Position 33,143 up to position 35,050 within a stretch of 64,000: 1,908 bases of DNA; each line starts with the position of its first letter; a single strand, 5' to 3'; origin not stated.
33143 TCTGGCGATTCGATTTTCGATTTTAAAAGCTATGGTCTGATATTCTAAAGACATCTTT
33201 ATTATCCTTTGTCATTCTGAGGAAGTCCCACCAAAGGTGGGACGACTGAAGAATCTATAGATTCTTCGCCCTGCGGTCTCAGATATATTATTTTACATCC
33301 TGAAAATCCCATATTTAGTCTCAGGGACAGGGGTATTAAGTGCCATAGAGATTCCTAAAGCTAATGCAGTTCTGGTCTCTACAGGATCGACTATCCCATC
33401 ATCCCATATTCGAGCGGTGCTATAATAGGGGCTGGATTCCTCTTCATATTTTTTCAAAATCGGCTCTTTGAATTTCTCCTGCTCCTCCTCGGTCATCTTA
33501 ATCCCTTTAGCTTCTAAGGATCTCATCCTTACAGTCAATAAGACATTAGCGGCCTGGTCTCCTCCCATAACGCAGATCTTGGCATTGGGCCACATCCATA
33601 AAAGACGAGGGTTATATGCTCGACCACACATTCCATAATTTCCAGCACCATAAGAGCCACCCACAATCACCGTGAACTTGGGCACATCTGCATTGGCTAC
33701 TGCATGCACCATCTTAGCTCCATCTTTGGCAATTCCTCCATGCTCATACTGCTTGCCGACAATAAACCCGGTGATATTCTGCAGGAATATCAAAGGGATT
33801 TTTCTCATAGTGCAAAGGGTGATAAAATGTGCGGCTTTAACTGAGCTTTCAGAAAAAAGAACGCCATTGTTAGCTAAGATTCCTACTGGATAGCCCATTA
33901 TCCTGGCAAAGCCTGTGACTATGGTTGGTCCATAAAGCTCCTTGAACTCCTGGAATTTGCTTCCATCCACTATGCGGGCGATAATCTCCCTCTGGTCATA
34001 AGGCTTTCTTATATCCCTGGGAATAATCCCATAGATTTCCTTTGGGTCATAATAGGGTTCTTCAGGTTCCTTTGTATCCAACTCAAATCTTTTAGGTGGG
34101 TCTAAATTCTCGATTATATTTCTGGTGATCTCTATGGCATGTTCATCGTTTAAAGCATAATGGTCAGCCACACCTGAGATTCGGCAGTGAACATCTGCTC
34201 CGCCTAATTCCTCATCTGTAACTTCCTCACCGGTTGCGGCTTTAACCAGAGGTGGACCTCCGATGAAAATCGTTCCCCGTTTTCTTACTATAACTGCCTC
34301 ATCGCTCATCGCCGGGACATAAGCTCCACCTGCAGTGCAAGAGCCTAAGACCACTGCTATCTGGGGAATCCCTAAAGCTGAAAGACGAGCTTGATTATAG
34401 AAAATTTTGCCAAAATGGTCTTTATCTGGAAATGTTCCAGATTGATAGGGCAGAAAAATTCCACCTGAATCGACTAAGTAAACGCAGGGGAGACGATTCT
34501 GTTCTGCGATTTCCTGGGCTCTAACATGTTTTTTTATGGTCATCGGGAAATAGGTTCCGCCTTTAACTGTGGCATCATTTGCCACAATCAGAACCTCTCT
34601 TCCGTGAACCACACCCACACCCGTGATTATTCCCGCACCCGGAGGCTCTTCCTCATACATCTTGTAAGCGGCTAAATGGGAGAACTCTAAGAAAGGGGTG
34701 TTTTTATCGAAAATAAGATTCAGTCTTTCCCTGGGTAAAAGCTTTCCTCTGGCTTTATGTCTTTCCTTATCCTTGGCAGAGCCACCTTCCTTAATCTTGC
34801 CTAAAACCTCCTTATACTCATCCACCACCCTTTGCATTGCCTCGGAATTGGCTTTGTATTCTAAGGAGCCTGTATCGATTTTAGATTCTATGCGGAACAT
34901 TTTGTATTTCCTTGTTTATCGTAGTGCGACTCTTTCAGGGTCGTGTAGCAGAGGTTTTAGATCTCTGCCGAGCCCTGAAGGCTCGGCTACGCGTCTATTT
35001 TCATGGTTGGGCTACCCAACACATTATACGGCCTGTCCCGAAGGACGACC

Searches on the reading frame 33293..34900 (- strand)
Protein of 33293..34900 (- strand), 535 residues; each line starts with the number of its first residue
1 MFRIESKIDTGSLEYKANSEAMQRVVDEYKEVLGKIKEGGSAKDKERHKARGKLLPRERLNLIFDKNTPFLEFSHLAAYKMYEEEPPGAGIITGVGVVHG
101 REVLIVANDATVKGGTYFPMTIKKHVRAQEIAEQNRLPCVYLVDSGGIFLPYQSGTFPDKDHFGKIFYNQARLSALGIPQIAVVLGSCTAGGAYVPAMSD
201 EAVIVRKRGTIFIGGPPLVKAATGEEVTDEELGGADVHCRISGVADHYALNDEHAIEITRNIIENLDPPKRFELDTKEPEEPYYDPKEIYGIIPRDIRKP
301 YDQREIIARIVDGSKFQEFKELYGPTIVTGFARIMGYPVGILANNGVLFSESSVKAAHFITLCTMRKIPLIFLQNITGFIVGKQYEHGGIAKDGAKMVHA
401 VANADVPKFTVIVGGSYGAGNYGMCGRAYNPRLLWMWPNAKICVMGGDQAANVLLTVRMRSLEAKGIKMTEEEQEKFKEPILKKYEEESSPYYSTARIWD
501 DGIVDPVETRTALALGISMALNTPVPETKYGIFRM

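Call 4: search_protein_families(library=pfam, proteins=[window:33293-34900:-])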
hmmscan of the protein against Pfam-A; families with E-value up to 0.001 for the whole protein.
window:33293-34900:- (535 aa): 2 families
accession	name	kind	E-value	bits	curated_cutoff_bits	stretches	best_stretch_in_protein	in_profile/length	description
PF01039.27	Carboxyl_trans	-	4.1e-154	514.3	22.3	1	48-525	2-483/493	Carboxyl transferase domain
PF03255.19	ACCA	-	5.3e-11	42.7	23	1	73-205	79-213/310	Acetyl co-enzyme A carboxylase carboxyltransferase-like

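Call 5: search_protein_families(library=ncbifam, proteins=[window:33293-34900:-])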
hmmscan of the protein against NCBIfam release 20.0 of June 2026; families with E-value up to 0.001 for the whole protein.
window:33293-34900:- (535 aa): 7 families
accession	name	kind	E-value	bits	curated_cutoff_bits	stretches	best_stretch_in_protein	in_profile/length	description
TIGR01117.1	mmdA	subfamily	7.1e-99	331.9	998.8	1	26-519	3-494/512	methylmalonyl-CoA decarboxylase subunit alpha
NF041504.1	AccA_sub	subfamily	4.4e-13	49.2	300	2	89-204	39-159/257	carboxyltransferase subunit alpha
NF004344.0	PRK05724.1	equivalog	2.8e-09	36.7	357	1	90-205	97-217/319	acetyl-CoA carboxylase carboxyltransferase subunit alpha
TIGR00513.1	accA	equivalog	1.2e-07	31.5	319.3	1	91-202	98-214/321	acetyl-CoA carboxylase carboxyl transferase subunit alpha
NF008971.0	PRK12319.1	equivalog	3e-06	27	406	0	93-204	58-163/256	acetyl-CoA carboxylase carboxyl transferase subunit alpha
TIGR03133.1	malonate_beta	equivalog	3.8e-06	26.4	278.15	1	89-229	47-189/274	biotin-independent malonate decarboxylase subunit beta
NF005530.0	PRK07189.1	equivalog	3e-05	23.3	228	1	89-229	57-199/303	biotin-independent malonate decarboxylase subunit beta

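Call 29: search_solved_structures(query=window:33293-34900:-, max_evalue=1e-30)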
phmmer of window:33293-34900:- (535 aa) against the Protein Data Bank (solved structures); distinct sequences matched with E-value up to 1e-30: 39.
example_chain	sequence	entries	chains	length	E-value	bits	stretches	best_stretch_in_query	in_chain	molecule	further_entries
9tps_A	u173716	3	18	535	4.2e-226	755.2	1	2-535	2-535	Propionyl CoA carboxylase beta subunit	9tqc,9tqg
3u9r_B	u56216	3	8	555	1.7e-225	753.2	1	5-535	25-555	Methylcrotonyl-CoA carboxylase, beta-subunit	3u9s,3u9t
8j4z_J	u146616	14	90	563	4.4e-225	751.8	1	7-535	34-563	Methylcrotonoyl-CoA carboxylase beta chain, mitochondrial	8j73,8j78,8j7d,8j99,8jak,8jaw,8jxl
4q0g_A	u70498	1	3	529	4.4e-222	741.9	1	22-535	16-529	Probable acetyl-/propionyl-CoA carboxylase (Beta subunit) AccD1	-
9yx0_G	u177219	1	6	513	8.6e-214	714.6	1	25-535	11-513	Carboxyl transferase domain protein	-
8rth_B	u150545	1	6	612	6.4e-199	665.5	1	12-535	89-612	methylcrotonoyl-CoA carboxylase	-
8f41_B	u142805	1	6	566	8.3e-188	628.8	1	45-516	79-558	3-methylcrotonyl-CoA carboxylase, beta-subunit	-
8f3d_A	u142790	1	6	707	1e-187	628.5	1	45-519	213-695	3-methylcrotonyl-CoA carboxylase beta-subunit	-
5ikl_B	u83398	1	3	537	1.3e-139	469.8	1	4-519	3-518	Geranyl-CoA carboxylase, beta-subunit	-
1vrg_A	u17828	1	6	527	2.9e-85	290.4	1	21-517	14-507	propionyl-CoA carboxylase, beta subunit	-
1on3_A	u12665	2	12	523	3e-83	283.8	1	22-521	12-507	Methylmalonyl-CoA carboxyltransferase 12S subunit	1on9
7w5u_A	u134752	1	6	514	4.1e-77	263.5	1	24-521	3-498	Acetyl-CoA carboxylase complex, beta-chain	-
3mfm_C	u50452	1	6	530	9.7e-77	262.3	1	36-519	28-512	Propionyl-CoA carboxylase complex B subunit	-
3ibb_A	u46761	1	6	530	1e-76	262.2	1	36-519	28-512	Propionyl-CoA carboxylase complex B subunit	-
1xnv_A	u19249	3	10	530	1.4e-76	261.8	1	36-519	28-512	propionyl-CoA carboxylase complex B subunit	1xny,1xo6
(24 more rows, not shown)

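Call 53: find_homologous_proteins(query=window:33293-34900:-, max_evalue=1e-50)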
Query window:33293-34900:- (535 aa): 8000 proteins with E <= 1e-50 among 8000 candidates; the best 120 are listed.
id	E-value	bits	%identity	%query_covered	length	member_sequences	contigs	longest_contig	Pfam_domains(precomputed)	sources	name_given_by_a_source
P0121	0.0e+0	1169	94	100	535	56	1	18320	PF01039.28,PF03255.20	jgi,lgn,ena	-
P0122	0.0e+0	1102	88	100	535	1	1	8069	PF01039.28,PF03255.20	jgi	jgi:acetyl-CoA carboxylase carboxyltransferase component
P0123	0.0e+0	1093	87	100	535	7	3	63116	PF01039.28,PF03255.20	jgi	jgi:acetyl-CoA carboxylase carboxyltransferase component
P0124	0.0e+0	1080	86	100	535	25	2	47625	PF01039.28,PF03255.20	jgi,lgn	jgi:acetyl-CoA carboxylase carboxyltransferase component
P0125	0.0e+0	1069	85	100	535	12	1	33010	PF01039.28,PF03255.20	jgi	jgi:acetyl-CoA carboxylase carboxyltransferase component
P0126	0.0e+0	1068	84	100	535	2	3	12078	PF01039.28,PF03255.20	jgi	jgi:acetyl-CoA carboxylase carboxyltransferase component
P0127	0.0e+0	1060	85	100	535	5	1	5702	PF01039.28,PF03255.20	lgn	-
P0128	0.0e+0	1053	83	100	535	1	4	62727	PF01039.28,PF03255.20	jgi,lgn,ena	-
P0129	0.0e+0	1044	83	100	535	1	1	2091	PF01039.28,PF03255.20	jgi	jgi:acetyl-CoA carboxylase carboxyltransferase component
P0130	0.0e+0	1044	83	100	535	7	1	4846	PF01039.28,PF03255.20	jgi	jgi:acetyl-CoA carboxylase carboxyltransferase component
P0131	0.0e+0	1043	83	100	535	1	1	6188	PF01039.28,PF03255.20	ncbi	-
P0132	0.0e+0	1043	82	100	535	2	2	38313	PF01039.28,PF03255.20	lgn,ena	-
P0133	0.0e+0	1043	82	100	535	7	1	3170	PF01039.28,PF03255.20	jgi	jgi:acetyl-CoA carboxylase carboxyltransferase component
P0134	0.0e+0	1040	83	100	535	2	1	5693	PF01039.28,PF03255.20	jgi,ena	-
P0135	0.0e+0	1039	82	100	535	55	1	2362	PF01039.28,PF03255.20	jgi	jgi:acetyl-CoA carboxylase carboxyltransferase component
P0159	0.0e+0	1011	79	100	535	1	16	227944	PF01039.28,PF03255.20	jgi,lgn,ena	jgi:acetyl-CoA carboxylase carboxyltransferase component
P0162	0.0e+0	1010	79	100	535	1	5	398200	PF01039.28,PF03255.20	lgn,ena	-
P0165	2.3e-298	1009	79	100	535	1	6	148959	PF01039.28,PF03255.20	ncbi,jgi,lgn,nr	ncbi:methylcrotonoyl-CoA carboxylase [Candidatus Aminicenantes bacterium AC-335-A11]|jgi:acetyl-CoA 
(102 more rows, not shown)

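Call 54: find_encoding_contigs(protein=P0162, flank=10000, max_places=2)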
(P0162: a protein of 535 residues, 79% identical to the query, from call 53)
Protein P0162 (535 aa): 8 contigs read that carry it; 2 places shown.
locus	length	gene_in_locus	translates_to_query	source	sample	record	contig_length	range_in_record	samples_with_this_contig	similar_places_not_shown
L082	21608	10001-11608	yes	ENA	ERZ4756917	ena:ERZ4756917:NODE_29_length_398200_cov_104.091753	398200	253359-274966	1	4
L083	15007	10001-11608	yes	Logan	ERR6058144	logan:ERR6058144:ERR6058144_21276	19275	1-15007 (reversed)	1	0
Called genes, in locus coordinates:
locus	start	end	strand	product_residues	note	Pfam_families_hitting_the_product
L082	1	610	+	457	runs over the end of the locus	PF00206:Lyase_1, PF14698:ASL_C2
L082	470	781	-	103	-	-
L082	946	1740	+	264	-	PF21948:LplA-B_cat, PF03099:BPL_LplA_LipB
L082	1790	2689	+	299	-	-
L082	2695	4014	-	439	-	-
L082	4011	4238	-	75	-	PF18917:LiaI-LiaF-like_TM1, PF22570:LiaF-TM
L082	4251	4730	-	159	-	PF18935:DUF5683 (faint), PF18917:LiaI-LiaF-like_TM1, PF22570:LiaF-TM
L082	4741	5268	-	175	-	PF13490:zf-HC2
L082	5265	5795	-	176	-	PF07638:Sigma70_ECF (weak), PF04542:Sigma70_r2, PF08281:Sigma70_r4_2, PF04545:Sigma70_r4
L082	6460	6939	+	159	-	-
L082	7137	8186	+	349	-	PF01154:HMG_CoA_synt_N (weak), PF00108:Thiolase_N (faint), PF08541:ACP_syn_III_C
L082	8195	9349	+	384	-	PF00108:Thiolase_N, PF02803:Thiolase_C, PF22691:Thiolase_C_1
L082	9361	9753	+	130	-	PF12172:zf-ChsH2, PF01796:OB_ChsH2_C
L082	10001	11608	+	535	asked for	PF03255:ACCA (weak), PF01039:Carboxyl_trans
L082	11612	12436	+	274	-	PF00378:ECH_1, PF16113:ECH_2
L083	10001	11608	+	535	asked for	PF03255:ACCA (weak), PF01039:Carboxyl_trans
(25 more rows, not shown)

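Call 55: find_encoding_contigs(protein=P0165, flank=10000, max_places=2)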
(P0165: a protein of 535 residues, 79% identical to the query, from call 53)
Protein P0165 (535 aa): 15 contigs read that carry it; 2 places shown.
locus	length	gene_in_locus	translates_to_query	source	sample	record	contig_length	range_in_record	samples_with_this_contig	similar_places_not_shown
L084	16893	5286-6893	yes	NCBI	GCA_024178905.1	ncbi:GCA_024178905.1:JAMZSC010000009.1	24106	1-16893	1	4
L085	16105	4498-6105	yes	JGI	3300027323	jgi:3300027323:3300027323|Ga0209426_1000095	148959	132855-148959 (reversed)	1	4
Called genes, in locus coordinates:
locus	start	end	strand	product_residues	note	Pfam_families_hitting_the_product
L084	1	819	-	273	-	PF00665:rve (weak)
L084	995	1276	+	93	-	PF09723:Zn_ribbon_8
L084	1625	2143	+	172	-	PF07813:LTXXQ, PF13801:Metal_resist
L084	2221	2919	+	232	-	PF02585:PIG-L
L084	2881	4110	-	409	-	PF13439:Glyco_transf_4, PF13579:Glyco_trans_4_4 (weak), PF20706:GT4-conflict, PF00982:Glyco_transf_20 (faint), PF00534:Glycos_transf_1, PF13692:Glyco_trans_1_4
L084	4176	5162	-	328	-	PF04339:FemAB_like (weak), PF13480:Acetyltransf_6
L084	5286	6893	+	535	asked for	PF01039:Carboxyl_trans, PF03255:ACCA (weak)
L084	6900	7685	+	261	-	PF00378:ECH_1, PF16113:ECH_2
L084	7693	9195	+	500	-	PF00289:Biotin_carb_N, PF02222:ATP-grasp, PF02655:ATP-grasp_3 (weak), PF02786:CPSase_L_D2, PF07478:Dala_Dala_lig_C, PF08443:RimK (weak), PF02785:Biotin_carb_C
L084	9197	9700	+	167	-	PF25917:BSH_RND, PF00364:Biotin_lipoyl, PF25984:BSH_YknX (faint), PF25997:BSH_YhbJ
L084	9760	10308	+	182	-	PF12645:HTH_16 (faint), PF04542:Sigma70_r2, PF08281:Sigma70_r4_2, PF04545:Sigma70_r4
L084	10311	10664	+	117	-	-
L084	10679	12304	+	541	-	PF13365:Trypsin_2, PF00595:PDZ, PF04495:GRASP55_65 (faint), PF13180:PDZ_2, PF17820:PDZ_6, PF00595:PDZ, PF13180:PDZ_2, PF17820:PDZ_6, +2 more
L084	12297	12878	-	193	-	PF00588:SpoU_methylase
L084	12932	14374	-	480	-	PF01738:DLH (faint), PF02129:Peptidase_S15, PF20434:BD-FAE (faint), PF00561:Abhydrolase_1, PF12697:Abhydrolase_6, PF12146:Hydrolase_4, PF08840:BAAT_C (weak), PF00326:Peptidase_S9 (weak), +2 more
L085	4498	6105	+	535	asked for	PF01039:Carboxyl_trans, PF03255:ACCA (weak)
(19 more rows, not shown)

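Call 56: find_encoding_contigs(protein=P0159, flank=10000, max_places=2)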
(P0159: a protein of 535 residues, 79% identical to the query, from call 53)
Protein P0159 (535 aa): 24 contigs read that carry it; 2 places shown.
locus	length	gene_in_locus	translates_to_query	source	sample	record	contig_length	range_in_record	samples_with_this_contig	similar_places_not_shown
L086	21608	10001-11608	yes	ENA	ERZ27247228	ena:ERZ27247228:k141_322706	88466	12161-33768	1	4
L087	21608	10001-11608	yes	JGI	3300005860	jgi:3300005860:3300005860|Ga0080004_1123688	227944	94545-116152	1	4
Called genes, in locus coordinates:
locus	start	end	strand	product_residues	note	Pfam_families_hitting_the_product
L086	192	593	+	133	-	PF01909:NTP_transf_2, PF18765:Polbeta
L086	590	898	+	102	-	PF01934:HepT-like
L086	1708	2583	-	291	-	-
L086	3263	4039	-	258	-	PF00072:Response_reg, PF00165:HTH_AraC, PF12833:HTH_18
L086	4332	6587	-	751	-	PF26550:Tricorn_2nd (faint), PF00930:DPPIV_N, PF26549:Tricorn_N (faint), PF07676:PD40 (faint), PF20434:BD-FAE (faint), PF01738:DLH (weak), PF00326:Peptidase_S9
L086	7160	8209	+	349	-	PF01154:HMG_CoA_synt_N (weak), PF00108:Thiolase_N (weak), PF08541:ACP_syn_III_C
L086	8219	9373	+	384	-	PF00108:Thiolase_N, PF02803:Thiolase_C, PF22691:Thiolase_C_1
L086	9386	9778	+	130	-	PF12172:zf-ChsH2, PF01796:OB_ChsH2_C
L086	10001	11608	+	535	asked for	PF03255:ACCA (weak), PF01039:Carboxyl_trans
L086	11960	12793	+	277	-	PF00378:ECH_1, PF16113:ECH_2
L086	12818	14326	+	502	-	PF00289:Biotin_carb_N, PF02222:ATP-grasp, PF02786:CPSase_L_D2, PF07478:Dala_Dala_lig_C, PF02785:Biotin_carb_C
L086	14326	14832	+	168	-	PF25917:BSH_RND (faint), PF25984:BSH_YknX (faint), PF25919:BSH_CusB (faint), PF25973:BSH_CzcB (faint), PF25997:BSH_YhbJ (weak), PF00364:Biotin_lipoyl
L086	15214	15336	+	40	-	-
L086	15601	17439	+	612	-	PF02730:AFOR_N, PF01314:AFOR_C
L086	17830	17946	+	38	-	-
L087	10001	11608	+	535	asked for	PF03255:ACCA (weak), PF01039:Carboxyl_trans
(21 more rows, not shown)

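Call 72: find_related_loci(query=window:33293-34900:-, collection=metagenome_contigs, flank=10000)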
Query window:33293-34900:- (535 aa) in metagenome_contigs; peptide patterns used: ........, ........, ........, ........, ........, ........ (x = any residue, [..] = any of these).
600 stretches matched a pattern (row limit reached: there are more); 507 encode a relative of the query (tblastn E <= 1e-3); the best 80 are kept; 80 distinct loci.
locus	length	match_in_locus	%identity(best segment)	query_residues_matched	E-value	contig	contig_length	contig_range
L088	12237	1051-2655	97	1-535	0e+0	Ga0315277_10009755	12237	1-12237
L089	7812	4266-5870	96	1-535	0e+0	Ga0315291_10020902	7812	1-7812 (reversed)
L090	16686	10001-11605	96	1-535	0e+0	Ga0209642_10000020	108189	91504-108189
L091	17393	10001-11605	96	1-535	0e+0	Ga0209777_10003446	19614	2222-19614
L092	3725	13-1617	96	1-535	0e+0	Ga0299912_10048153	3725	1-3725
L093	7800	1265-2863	94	1-533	0e+0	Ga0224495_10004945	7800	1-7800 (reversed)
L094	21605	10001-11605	95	1-535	0e+0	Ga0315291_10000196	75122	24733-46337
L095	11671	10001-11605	86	1-535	0e+0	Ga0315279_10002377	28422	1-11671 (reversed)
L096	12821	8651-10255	86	1-535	0e+0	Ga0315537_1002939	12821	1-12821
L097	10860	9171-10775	86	1-535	0e+0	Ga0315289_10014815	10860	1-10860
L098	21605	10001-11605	85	1-535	0e+0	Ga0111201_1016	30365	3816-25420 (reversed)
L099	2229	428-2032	84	1-535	0e+0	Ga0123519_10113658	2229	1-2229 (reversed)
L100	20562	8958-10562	83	1-535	0e+0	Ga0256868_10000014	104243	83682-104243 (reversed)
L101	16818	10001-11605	82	1-535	0e+0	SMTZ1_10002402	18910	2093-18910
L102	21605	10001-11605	81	1-535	0e+0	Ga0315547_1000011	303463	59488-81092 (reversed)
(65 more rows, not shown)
